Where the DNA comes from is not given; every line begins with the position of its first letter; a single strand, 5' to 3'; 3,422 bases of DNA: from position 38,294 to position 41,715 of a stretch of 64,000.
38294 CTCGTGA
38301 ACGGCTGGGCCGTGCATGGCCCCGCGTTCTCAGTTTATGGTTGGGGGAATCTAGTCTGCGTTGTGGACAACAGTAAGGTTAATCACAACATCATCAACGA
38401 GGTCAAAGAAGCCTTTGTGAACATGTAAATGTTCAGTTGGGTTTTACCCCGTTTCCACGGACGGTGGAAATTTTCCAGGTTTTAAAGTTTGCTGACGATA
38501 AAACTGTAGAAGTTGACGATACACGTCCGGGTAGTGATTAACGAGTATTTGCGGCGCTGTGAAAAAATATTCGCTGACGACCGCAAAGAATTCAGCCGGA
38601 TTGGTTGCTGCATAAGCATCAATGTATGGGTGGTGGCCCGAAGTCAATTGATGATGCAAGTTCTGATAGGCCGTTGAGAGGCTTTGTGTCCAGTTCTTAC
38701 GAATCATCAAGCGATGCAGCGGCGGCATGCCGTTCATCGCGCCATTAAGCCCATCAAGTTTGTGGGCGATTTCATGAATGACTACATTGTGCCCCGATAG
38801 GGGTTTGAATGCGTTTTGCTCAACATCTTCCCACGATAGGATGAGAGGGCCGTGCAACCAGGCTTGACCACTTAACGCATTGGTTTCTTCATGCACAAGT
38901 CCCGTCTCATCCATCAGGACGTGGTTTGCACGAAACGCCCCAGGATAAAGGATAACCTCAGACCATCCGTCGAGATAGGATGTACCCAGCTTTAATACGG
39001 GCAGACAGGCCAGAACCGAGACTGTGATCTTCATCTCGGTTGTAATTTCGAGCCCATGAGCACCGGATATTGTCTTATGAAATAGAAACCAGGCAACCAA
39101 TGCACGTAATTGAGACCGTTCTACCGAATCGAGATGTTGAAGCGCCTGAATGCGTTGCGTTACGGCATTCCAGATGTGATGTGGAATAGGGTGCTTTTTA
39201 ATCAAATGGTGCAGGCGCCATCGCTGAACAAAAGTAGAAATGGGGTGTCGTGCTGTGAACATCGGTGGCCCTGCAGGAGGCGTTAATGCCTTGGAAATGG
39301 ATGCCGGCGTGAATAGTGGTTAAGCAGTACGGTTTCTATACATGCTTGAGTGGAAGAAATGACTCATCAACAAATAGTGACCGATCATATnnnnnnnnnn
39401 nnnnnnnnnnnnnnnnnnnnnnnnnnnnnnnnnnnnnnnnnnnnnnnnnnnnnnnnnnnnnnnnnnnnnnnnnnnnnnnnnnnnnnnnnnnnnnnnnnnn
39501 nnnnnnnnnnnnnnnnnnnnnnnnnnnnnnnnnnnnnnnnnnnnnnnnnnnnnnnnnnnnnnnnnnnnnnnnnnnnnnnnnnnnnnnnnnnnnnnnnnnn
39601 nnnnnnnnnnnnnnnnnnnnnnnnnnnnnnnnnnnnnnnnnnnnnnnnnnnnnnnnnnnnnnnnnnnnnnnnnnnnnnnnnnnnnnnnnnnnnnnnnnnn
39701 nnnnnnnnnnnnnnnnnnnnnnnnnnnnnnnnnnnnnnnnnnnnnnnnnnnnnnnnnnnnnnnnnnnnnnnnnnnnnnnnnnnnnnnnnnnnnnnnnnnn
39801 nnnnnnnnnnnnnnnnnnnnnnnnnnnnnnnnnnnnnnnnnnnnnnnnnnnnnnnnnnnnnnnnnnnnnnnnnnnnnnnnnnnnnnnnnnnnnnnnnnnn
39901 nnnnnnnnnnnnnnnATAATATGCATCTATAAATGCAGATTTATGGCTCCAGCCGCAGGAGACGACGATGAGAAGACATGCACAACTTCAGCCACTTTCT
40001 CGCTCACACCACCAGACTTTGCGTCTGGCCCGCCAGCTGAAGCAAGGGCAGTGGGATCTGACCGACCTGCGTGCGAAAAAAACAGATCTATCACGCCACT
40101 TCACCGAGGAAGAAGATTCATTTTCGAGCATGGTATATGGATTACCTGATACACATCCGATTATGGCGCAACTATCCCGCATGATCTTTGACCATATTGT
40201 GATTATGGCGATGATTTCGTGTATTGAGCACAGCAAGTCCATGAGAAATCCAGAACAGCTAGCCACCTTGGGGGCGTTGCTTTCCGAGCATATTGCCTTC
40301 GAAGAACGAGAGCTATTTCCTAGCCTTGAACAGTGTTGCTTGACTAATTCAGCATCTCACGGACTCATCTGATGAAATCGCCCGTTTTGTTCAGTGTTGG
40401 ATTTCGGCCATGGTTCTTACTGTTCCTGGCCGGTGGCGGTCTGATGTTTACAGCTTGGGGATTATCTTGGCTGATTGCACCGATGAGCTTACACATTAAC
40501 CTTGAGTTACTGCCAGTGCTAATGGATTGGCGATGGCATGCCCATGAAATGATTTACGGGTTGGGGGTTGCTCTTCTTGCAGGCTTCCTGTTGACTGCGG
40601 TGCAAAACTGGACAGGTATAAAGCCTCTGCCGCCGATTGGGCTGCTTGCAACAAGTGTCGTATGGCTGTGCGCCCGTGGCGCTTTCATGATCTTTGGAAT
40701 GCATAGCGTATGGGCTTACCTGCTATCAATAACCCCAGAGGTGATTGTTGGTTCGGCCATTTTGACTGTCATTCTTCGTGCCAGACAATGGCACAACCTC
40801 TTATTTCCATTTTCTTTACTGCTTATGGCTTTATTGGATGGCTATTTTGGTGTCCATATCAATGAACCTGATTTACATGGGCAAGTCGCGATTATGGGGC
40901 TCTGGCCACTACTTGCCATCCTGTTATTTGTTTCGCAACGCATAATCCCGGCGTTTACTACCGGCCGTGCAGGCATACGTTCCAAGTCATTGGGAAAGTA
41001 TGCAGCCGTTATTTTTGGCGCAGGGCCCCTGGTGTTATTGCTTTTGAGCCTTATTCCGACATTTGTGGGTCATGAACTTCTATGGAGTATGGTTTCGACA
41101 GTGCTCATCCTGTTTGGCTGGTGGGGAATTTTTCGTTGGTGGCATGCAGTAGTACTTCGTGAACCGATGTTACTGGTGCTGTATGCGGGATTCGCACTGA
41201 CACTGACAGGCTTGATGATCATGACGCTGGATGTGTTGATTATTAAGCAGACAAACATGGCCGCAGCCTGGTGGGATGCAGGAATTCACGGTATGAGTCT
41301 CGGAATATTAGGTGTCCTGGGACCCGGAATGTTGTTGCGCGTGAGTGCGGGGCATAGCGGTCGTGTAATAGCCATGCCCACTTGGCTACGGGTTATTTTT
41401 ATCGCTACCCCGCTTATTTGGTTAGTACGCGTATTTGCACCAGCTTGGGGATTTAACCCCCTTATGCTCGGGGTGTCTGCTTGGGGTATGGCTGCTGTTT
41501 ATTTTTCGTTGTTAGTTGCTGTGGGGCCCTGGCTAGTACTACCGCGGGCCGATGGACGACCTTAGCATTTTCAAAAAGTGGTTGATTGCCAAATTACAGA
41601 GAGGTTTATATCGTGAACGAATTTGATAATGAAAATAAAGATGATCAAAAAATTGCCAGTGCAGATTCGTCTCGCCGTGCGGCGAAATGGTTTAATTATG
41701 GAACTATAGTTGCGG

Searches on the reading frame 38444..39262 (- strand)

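Call 58: search_protein_families(library=pfam, proteins=[window:38444-39262:-], max_evalue=0.00001)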
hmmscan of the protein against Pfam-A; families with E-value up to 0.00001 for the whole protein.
window:38444-39262:- (272 aa): 1 family
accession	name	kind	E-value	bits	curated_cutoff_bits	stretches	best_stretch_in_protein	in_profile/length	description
PF06167.18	Peptidase_M90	-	5.7e-87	291.8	26.2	1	13-256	2-243/243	Glucose-regulated metallo-peptidase M90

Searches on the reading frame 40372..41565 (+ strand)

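Call 58: search_protein_families(library=pfam, proteins=[window:40372-41565:+], max_evalue=0.00001)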
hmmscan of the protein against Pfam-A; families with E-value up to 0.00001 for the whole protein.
window:40372-41565:+ (397 aa): 1 family
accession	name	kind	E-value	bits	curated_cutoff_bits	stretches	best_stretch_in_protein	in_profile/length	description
PF05940.17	NnrS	-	9.3e-57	193.5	28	1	6-392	2-371/371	NnrS protein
